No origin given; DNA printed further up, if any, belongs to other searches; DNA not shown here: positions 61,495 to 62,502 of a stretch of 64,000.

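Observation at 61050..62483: Cassette A: unusually large (~1.4 kb) cassette encoding a membrane-hairpin protein plus an R-x4-H (HEPN-like?) protein, a candidate toxin/abortive-infection module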

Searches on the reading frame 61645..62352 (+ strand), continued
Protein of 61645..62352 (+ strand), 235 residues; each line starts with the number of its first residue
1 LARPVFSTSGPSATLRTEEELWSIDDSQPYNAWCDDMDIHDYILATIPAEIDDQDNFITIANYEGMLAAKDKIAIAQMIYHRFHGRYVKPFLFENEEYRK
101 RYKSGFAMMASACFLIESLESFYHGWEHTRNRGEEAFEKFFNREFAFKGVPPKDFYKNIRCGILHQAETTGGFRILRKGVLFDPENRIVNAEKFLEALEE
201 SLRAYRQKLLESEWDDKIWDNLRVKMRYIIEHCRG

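Call 35: list_cluster_members(proteins=[P0119, P0105, P0003, P0054])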
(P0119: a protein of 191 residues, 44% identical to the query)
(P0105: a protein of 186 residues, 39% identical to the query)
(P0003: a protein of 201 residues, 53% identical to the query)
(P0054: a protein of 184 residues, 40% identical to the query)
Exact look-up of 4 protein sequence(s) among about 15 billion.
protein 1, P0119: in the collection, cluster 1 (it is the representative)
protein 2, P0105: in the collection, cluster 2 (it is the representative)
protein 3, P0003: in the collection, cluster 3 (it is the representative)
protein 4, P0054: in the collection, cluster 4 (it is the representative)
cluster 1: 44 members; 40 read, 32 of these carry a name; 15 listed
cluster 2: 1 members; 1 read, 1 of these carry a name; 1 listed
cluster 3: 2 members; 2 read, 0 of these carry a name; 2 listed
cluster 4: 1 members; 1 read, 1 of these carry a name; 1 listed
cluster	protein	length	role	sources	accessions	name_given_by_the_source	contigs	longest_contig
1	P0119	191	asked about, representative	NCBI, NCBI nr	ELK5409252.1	hypothetical protein RVU00_003530, partial [Vibrio cholerae] | hypothetical protein [Vibrio cholerae]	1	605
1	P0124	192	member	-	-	TPA: hypothetical protein LEL88_003505 [Vibrio cholerae] | Uncharacterized protein n=15 Tax=Gammaproteobacteria TaxID=1236 RepID=Q9KMI8_VIBCH | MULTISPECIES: hypothetical protein [Vibrio]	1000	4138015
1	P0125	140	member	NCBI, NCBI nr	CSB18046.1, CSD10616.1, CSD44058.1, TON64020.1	Uncharacterised protein [Vibrio cholerae] | hypothetical protein CGH53_24610 [Vibrio parahaemolyticus]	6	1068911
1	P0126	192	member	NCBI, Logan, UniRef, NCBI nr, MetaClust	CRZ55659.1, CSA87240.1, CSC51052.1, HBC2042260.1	hypothetical protein [Vibrio cholerae] | hypothetical protein n=1 Tax=Vibrio cholerae TaxID=666 RepID=UPI000663E791 | status=active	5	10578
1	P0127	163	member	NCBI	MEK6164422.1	hypothetical protein WI664_00635 [Vibrio cholerae]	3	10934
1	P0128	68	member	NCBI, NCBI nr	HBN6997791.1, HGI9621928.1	TPA: hypothetical protein ACJUGQ_003587, partial [Vibrio cholerae] | hypothetical protein [Vibrio cholerae]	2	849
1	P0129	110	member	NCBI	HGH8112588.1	TPA: hypothetical protein ACJOG1_003573, partial [Vibrio cholerae]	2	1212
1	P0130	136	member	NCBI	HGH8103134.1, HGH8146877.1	TPA: hypothetical protein ACJOHO_003560, partial [Vibrio cholerae]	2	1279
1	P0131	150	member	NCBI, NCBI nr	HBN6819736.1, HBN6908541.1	TPA: hypothetical protein L3285_003432, partial [Vibrio cholerae] | hypothetical protein [Vibrio cholerae]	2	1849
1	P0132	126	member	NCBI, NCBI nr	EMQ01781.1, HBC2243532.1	TPA: hypothetical protein I6293_003584, partial [Vibrio cholerae] | hypothetical protein VCAG7404_003063 [Vibrio cholerae O1 str. AG-7404]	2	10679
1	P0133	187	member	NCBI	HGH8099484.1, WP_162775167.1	hypothetical protein, partial [Vibrio cholerae]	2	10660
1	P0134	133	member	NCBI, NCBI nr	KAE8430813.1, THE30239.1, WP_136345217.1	hypothetical protein E5303_17525 [Vibrio cholerae O1 biovar El Tor] | hypothetical protein [Vibrio cholerae]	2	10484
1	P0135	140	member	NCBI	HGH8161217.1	TPA: hypothetical protein ACJOGS_003542, partial [Vibrio cholerae]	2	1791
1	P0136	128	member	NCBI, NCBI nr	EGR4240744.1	hypothetical protein DDM68_18805, partial [Vibrio cholerae] | hypothetical protein [Vibrio cholerae]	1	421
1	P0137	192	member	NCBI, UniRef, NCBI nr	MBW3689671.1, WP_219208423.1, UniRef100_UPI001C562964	hypothetical protein [Vibrio cholerae] | hypothetical protein n=1 Tax=Vibrio cholerae TaxID=666 RepID=UPI001C562964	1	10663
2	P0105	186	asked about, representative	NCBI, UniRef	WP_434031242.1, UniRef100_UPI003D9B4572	hypothetical protein [[Pseudomonas] boreopolis] | hypothetical protein n=1 Tax=Xanthomonas boreopolis TaxID=86183 RepID=UPI003D9B4572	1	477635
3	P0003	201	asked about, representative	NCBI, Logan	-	-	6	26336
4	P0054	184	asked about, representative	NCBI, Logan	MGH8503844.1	MAG: hypothetical protein ACREVE_15540 [Gammaproteobacteria bacterium]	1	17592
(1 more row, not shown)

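Call 37: find_encoding_contigs(protein=P0124, flank=3000, max_places=3)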
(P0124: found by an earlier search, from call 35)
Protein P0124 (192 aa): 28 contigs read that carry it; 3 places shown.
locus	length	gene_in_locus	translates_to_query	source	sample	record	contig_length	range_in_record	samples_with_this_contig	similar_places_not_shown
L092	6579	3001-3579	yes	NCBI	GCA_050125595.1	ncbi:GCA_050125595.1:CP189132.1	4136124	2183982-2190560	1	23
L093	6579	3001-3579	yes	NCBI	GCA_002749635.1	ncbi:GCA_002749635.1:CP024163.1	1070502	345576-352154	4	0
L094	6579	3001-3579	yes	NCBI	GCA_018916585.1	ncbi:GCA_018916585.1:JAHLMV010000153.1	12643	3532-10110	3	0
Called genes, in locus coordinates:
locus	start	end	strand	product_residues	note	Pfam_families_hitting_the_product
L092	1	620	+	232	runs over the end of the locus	-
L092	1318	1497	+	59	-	PF04875:DUF645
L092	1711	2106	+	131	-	PF11948:DUF3465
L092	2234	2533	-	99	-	PF05016:ParE_toxin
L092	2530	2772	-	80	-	PF03693:ParD_antitoxin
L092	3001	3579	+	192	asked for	-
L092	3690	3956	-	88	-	-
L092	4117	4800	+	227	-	-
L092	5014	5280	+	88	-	-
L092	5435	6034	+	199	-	PF19865:DUF6338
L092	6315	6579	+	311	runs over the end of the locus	PF04471:Mrr_cat (weak)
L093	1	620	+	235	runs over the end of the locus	-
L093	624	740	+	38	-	-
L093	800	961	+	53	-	-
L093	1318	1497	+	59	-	PF04875:DUF645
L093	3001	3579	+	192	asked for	-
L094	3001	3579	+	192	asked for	-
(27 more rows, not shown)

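Call 41: search_protein_representatives(alignment_id=A1)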
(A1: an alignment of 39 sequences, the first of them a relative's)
Query: 39 sequences, 195 profile positions. Proteins with E-value up to 0.001 (for the whole library): 2012; up to 1e-10: 1295; up to 1e-30: 326. The best 150 are listed.
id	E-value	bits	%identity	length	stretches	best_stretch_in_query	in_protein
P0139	1.1e-72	260.0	-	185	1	11-193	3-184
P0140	1.2e-71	256.5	-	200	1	13-194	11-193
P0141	1.6e-70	252.9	-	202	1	8-194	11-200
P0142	3.9e-70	251.6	-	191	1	18-194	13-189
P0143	7.0e-70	250.8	-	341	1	12-194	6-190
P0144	2.4e-69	249.0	-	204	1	8-193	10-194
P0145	4.0e-69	248.3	-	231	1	8-194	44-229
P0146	9.3e-69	247.1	-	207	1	9-193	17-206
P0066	6.3e-68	244.4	-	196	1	12-194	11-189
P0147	1.0e-67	243.7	-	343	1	8-193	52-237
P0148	1.3e-67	243.3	-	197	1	17-193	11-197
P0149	2.8e-67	242.3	-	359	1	11-194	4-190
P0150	3.2e-67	242.1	-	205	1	10-194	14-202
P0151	3.7e-67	241.9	-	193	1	10-192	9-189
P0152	6.0e-67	241.2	-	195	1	6-194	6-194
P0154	2.8e-66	239.0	-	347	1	13-193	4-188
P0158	1.3e-65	236.9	-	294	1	11-194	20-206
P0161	7.8e-65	234.3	-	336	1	13-193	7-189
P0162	8.4e-65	234.2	-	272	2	58-194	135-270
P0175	1.6e-61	223.5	-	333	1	9-192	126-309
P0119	1.7e-61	223.4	-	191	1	13-192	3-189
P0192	2.9e-59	216.1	-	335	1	12-193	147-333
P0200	1.9e-58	213.4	-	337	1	11-191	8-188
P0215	2.4e-57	209.9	-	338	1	13-194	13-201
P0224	5.6e-56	205.4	-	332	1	11-193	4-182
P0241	9.9e-54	198.1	-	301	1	13-193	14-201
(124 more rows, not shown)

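Call 42: search_protein_families(library=pfam, proteins=[P0143, P0149, P0154, P0161, P0200, P0215, P0224, P0147, P0175, P0192], max_evalue=0.01)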
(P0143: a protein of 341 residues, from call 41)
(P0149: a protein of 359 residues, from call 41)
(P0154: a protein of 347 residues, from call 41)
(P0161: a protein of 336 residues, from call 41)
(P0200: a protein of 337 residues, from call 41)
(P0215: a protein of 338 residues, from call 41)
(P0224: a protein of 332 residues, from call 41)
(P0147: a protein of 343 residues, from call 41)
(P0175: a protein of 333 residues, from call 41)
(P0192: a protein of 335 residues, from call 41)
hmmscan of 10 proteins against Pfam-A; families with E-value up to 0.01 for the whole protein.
P0143 (341 aa): 2 families
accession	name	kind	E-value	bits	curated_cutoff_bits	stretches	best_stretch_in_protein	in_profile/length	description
PF13772.11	AIG2_2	-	1.3e-10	42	27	1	249-327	2-83/83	AIG2-like family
PF06094.17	GGACT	-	1.1e-08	36.1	22.8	1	194-291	1-100/120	Gamma-glutamyl cyclotransferase, AIG2-like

P0149 (359 aa): 2 families
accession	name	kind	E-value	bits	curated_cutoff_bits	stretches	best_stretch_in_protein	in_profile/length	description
PF13772.11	AIG2_2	-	8.6e-14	52.2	27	1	258-336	2-83/83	AIG2-like family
PF06094.17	GGACT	-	1.4e-09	39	22.8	1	203-304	1-104/120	Gamma-glutamyl cyclotransferase, AIG2-like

P0154 (347 aa): 2 families
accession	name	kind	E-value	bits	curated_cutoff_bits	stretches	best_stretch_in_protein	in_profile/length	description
PF13772.11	AIG2_2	-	7.6e-10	39.5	27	1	259-335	3-82/83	AIG2-like family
PF06094.17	GGACT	-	1e-06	29.8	22.8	1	203-305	1-105/120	Gamma-glutamyl cyclotransferase, AIG2-like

P0161 (336 aa): 2 families
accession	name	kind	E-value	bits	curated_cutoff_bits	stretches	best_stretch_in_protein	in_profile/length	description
PF06094.17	GGACT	-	1.3e-14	55.2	22.8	1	194-307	1-115/120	Gamma-glutamyl cyclotransferase, AIG2-like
PF13772.11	AIG2_2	-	2.8e-07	31.3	27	1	251-328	2-82/83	AIG2-like family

P0200 (337 aa): 2 families
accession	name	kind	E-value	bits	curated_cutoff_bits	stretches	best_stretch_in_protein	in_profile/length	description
PF06094.17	GGACT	-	3.2e-12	47.5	22.8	1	195-309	1-116/120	Gamma-glutamyl cyclotransferase, AIG2-like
PF13772.11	AIG2_2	-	2.3e-07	31.6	27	1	252-330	2-83/83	AIG2-like family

P0215 (338 aa): 0 families

P0224 (332 aa): 2 families
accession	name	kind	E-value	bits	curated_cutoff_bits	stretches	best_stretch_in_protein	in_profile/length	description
PF06094.17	GGACT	-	3.1e-09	37.8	22.8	1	185-297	1-108/120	Gamma-glutamyl cyclotransferase, AIG2-like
PF13772.11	AIG2_2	-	2.3e-08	34.8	27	1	243-325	3-82/83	AIG2-like family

P0147 (343 aa): 0 families

P0175 (333 aa): 0 families

P0192 (335 aa): 0 families

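Call 50: search_protein_families(library=pfam, alignment_id=A2, max_evalue=0.00001)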
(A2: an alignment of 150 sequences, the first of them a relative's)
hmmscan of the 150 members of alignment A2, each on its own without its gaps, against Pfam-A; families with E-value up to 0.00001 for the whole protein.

A. member 1, L012:6594-7241:+ (216 aa): 0 families

B. families by the number of members that match (of 150 scanned): 137 families (the first 25 are shown)
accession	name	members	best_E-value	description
PF06094.17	GGACT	13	2.6e-14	Gamma-glutamyl cyclotransferase, AIG2-like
PF13772.11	AIG2_2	12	3.1e-19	AIG2-like family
PF14559.12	TPR_19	3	1.8e-17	Tetratricopeptide repeat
PF00515.34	TPR_1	2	5e-61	Tetratricopeptide repeat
PF11459.13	AbiEi_3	2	1.2e-59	Transcriptional regulator, AbiEi antitoxin, Type IV TA system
PF13306.12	LRR_5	2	1e-52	BspA type Leucine rich repeat region (6 copies)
PF13414.12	TPR_11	2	9.2e-52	TPR repeat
PF07719.23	TPR_2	2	8.7e-50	Tetratricopeptide repeat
PF13431.12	TPR_17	2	2.5e-39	Tetratricopeptide repeat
PF13181.12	TPR_8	2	4.6e-39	Tetratricopeptide repeat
PF17194.10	AbiEi_3_N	2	4.9e-34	Transcriptional regulator, AbiEi antitoxin N-terminal domain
PF02915.23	Rubrerythrin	2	8.9e-29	Rubrerythrin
PF13432.12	TPR_16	2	5.7e-28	Tetratricopeptide repeat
PF00271.37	Helicase_C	2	1.2e-26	Helicase conserved C-terminal domain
PF00239.26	Resolvase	2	7.3e-25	Resolvase, N terminal domain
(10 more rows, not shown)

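Call 51: search_protein_families(library=padloc, alignment_id=A2, max_evalue=0.00001)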
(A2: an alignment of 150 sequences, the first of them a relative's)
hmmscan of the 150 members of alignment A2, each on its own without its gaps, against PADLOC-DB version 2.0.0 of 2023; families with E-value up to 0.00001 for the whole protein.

A. member 1, L012:6594-7241:+ (216 aa): 0 families

B. families by the number of members that match (of 150 scanned): 299 families (the first 25 are shown)
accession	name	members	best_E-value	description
PDLC02621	DrmD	2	2.1e-202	DrmD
PDLC02572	DrmA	2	6.7e-187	DrmA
PDLC03628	REase_MTase_IIG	2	5.6e-140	Type IIG restriction enzyme-methyltransferase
PDLC02629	DrmD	2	1.1e-132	DrmD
PDLC02623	DrmD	2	5.5e-100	DrmD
PDLC02633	DrmD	2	4.8e-92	DrmD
PDLC02227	AbiEi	2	3e-89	AbiEi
PDLC02624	DrmD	2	9.3e-84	DrmD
PDLC02625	DrmD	2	1.2e-81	DrmD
PDLC02632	DrmD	2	1e-63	DrmD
PDLC02500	BrxHI|BrxHII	2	6e-55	BrxHI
PDLC02619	DrmD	2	4.6e-51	DrmD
PDLC00659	HmaA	2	1.8e-45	SNF2 helicase / DEAD-box helicase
PDLC02504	BrxHI|BrxHII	2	3.6e-43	BrxHII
PDLC02620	DrmD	2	2.4e-40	DrmD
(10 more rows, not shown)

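Call 57: search_protein_families(library=ncbifam, proteins=[window:61753-62352:+, L003:4264-5187:+, L003:5177-5593:+, L003:5794-6795:+, L003:6801-7421:+, L003:7676-8266:+, P0124], max_evalue=0.1)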
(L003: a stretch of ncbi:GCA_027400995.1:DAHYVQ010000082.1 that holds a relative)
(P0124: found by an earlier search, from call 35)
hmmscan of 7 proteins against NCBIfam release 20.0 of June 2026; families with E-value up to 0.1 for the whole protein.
window:61753-62352:+ (199 aa): 0 families

L003:4264-5187:+ (307 aa): 36 families (the best 25 are shown)
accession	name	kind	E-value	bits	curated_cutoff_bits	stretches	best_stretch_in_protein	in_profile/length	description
TIGR03453.1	partition_RepA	equivalog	3.4e-25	88.7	348.45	1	1-201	104-286/387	plasmid partitioning protein RepA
NF041546.1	ParA_partition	equivalog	1.9e-23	83.1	180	2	3-45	1-43/203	ParA family partition ATPase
TIGR03371.1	cellulose_yhjQ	equivalog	9.2e-20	71.2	157.85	2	1-77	1-78/246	cellulose biosynthesis protein BcsQ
NF010443.0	PRK13869.1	subfamily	1.3e-15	57.1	446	1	1-201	121-303/405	plasmid-partitioning protein RepA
TIGR01969.1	minD_arch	subfamily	2.5e-12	46.5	201.75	1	3-39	2-38/251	cell division ATPase MinD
TIGR01968.1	minD_bact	equivalog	6.9e-12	45.3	212.9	1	3-39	3-39/261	septum site-determining protein MinD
NF010259.0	PRK13705.1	equivalog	2.1e-11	43.4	725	1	3-202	108-287/388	plasmid-partitioning protein SopA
NF041283.1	PrgP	equivalog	4.4e-11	42.6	400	1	4-237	5-201/297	ParA superfamily DNA segregation protein PrgP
NF047398.1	AAA_KGGVGR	domain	3.9e-09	37.1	90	1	1-39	2-40/190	KGGVGR-motif variant AAA ATPase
TIGR00345.1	GET3_arsA_TRC40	subfamily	6.9e-09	35.6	135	1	10-78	5-71/299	TRC40/GET3/ArsA family transport-energizing ATPase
NF007460.0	PRK10037.1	equivalog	1.2e-08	34.7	399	1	5-82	5-83/250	cellulose biosynthesis protein BcsQ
TIGR01281.1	DPOR_bchL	equivalog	3.2e-07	30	345.15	1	7-47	5-45/268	ferredoxin:protochlorophyllide reductase (ATP-dependent) iron-sulfur ATP-binding protein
NF041136.1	MrpORP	equivalog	6.8e-07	28.9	450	1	3-52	7-56/365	iron-sulfur cluster carrier protein MrpORP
TIGR01007.1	eps_fam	subfamily_domain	1.4e-06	28.1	108.05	1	2-53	18-69/204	polysaccharide biosynthesis tyrosine autokinase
NF009701.0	PRK13230.1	subfamily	1.5e-06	27.4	350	1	7-46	6-45/291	nitrogenase reductase-like protein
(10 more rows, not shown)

L003:5177-5593:+ (138 aa): 0 families

L003:5794-6795:+ (333 aa): 3 families
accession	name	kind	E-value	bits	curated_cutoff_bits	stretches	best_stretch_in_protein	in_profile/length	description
NF008572.0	PRK11524.1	equivalog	3.8e-20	72.2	292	1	49-293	24-262/294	adenine-specific DNA-methyltransferase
NF050803.1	DnaMtaseCcrMCaul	equivalog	4.1e-09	35.8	830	1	227-299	187-259/350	adenine-specific DNA-methyltransferase CcrM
NF010253.0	PRK13699.1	subfamily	0.00019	21.2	244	1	228-300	146-218/226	DNA methyltransferase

L003:6801-7421:+ (206 aa): 1 family
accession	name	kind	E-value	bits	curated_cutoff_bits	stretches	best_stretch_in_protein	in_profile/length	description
TIGR04509.1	mod_pep_NH_fam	subfamily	0.059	13.4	34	0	6-25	5-24/87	NHLP-related RiPP peptide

L003:7676-8266:+ (196 aa): 0 families

P0124 (192 aa): 0 families

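Call 58: search_protein_families(library=phrogs, proteins=[window:61753-62352:+, L003:4264-5187:+, L003:5177-5593:+, L003:5794-6795:+, L003:6801-7421:+, L003:7676-8266:+, P0124], max_evalue=0.1)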
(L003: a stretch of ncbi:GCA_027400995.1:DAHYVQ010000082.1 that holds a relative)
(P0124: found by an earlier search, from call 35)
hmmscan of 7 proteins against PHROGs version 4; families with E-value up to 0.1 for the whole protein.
window:61753-62352:+ (199 aa): 1 family
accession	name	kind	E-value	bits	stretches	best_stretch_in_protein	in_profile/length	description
phrog_13104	-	unknown function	0.076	14.5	0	164-198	16-49/90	-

L003:4264-5187:+ (307 aa): 5 families
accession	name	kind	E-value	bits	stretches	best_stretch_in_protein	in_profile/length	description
phrog_164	-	DNA, RNA and nucleotide metabolism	3.5e-49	169.2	1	1-302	224-478/500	ParA-like partition protein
phrog_19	-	DNA, RNA and nucleotide metabolism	0.01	15.7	1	12-38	363-389/621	DnaB-like replicative helicase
phrog_5484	-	DNA, RNA and nucleotide metabolism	0.013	16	1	10-82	36-108/239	DnaA-like replication initiation protein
phrog_19408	-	unknown function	0.027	13.7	1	12-52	537-577/721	-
phrog_124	-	DNA, RNA and nucleotide metabolism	0.062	13.6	0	10-71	51-98/382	Sak4-like ssDNA annealing protein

L003:5177-5593:+ (138 aa): 0 families

L003:5794-6795:+ (333 aa): 9 families
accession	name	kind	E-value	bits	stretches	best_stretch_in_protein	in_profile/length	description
phrog_498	-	other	5.2e-34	118.8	1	26-313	191-449/633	DNA methyltransferase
phrog_67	-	other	1.6e-27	97.9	1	59-316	142-378/743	DNA methyltransferase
phrog_3008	-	other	1.9e-19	70.9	1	212-307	139-231/244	DNA methyltransferase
phrog_23085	-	unknown function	6.8e-09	36.5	1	225-291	41-109/138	-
phrog_18293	-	other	1.3e-08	35.8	1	228-293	48-113/119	methyltransferase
phrog_6952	-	other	4.3e-06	27.7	1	228-263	116-151/181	DNA methyltransferase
phrog_23148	-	unknown function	1.5e-05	26.1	1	223-288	82-147/165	-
phrog_8769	-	other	8.3e-05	23.4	1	245-295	11-61/71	methyltransferase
phrog_18146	-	other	0.05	13.5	0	236-278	59-102/452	DNA methyltransferase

L003:6801-7421:+ (206 aa): 2 families
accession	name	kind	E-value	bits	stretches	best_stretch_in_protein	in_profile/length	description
phrog_12058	-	unknown function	2.5e-05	23.8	1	104-189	648-740/768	-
phrog_2222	-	unknown function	0.03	15.6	0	101-155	15-66/76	-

L003:7676-8266:+ (196 aa): 1 family
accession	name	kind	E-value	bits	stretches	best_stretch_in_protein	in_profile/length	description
phrog_18474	-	other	0.00082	18.4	1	144-180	669-705/929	hydrolase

P0124 (192 aa): 0 families

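Call 60: find_related_loci(query=A1, collection=viral_contigs, flank=4000)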
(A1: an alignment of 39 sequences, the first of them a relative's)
Query A1 (199 aa) in viral_contigs; peptide patterns used: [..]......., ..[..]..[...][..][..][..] (x = any residue, [..] = any of these).
21 stretches matched a pattern; 1 encode a relative of the query (tblastn E <= 1e-3); 1 distinct loci.
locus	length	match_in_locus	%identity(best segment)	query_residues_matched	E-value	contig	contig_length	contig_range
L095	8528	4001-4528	41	19-197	2e-45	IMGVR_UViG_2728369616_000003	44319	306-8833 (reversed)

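Call 68: search_protein_families(library=pfam, proteins=[L024:246-755:+, L068:1013-2008:+, L012:5034-5906:+, L012:6594-7241:+, L016:6536-7357:+, L030:4990-5847:+, L070:2075-2800:+, L063:914-1645:+, L045:715-1287:+, L023:6627-7199:+], max_evalue=0.01)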
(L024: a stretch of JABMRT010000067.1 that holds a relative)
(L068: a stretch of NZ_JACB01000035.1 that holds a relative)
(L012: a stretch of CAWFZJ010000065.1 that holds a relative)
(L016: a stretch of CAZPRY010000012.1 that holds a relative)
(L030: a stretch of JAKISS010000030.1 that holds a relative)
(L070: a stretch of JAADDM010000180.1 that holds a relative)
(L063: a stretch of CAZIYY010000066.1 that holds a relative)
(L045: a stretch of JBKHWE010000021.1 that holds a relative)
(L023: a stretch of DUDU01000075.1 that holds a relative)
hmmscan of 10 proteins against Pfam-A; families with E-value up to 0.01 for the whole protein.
L024:246-755:+ (170 aa): 0 families

L068:1013-2008:+ (332 aa): 1 family
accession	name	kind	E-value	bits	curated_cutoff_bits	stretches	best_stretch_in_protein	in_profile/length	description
PF00782.25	DSPc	-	0.00069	19.9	33.5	1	135-198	15-82/133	Dual specificity phosphatase, catalytic domain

L012:5034-5906:+ (291 aa): 0 families

L012:6594-7241:+ (216 aa): 0 families

L016:6536-7357:+ (274 aa): 0 families

L030:4990-5847:+ (286 aa): 1 family
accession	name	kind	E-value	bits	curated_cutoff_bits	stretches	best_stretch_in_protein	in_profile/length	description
PF18899.5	DUF5655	-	0.00019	21.9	24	1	168-235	2-67/109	Domain of unknown function (DUF5655)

L070:2075-2800:+ (242 aa): 0 families

L063:914-1645:+ (244 aa): 1 family
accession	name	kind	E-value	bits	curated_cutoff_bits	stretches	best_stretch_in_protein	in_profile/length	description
PF03235.19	GmrSD_N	-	4.9e-34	118.6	33.2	1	12-228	5-198/199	GmrSD restriction endonuclease, N-terminal domain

L045:715-1287:+ (191 aa): 1 family
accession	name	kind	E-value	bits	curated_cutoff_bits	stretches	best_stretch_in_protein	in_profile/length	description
PF00027.35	cNMP_binding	-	2e-05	24.9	27.5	1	31-114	3-85/89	Cyclic nucleotide-binding domain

L023:6627-7199:+ (191 aa): 1 family
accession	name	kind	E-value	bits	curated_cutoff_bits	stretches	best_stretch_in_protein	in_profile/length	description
PF02661.23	Fic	-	1.2e-12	49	24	1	33-119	4-93/93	Fic/DOC family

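Call 71: find_homologous_proteins(query=L024:246-755:+, max_evalue=0.001)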
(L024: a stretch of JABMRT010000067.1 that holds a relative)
Query L024:246-755:+ (170 aa): 332 proteins with E <= 0.001 among 371 candidates; the best 120 are listed.
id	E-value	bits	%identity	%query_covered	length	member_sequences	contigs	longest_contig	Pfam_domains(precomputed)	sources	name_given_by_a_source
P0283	1.0e-108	379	99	98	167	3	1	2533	-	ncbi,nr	ncbi:hypothetical protein HQ585_04810 [candidate division KSB1 bacterium]|nr:hypothetical protein [c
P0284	1.4e-77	278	79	92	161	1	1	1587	-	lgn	-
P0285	2.6e-74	267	76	92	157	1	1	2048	-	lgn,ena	-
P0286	6.2e-74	266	73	92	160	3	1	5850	-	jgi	-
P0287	3.3e-73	263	75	92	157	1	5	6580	-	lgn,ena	-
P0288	3.4e-73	263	75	92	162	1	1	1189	-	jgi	-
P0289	7.8e-73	262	73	92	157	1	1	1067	-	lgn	-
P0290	2.7e-72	260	74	92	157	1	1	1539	-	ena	-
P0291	5.2e-71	256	75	92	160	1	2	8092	-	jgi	jgi:hypothetical protein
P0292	1.2e-70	255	72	92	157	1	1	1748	-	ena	-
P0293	2.2e-70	254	74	90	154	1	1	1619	-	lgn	-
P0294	3.0e-70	254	74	92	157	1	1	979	-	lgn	-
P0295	6.7e-70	253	71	92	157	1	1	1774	-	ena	-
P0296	2.9e-69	250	72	92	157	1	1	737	-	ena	-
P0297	5.2e-69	250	69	94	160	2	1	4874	-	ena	-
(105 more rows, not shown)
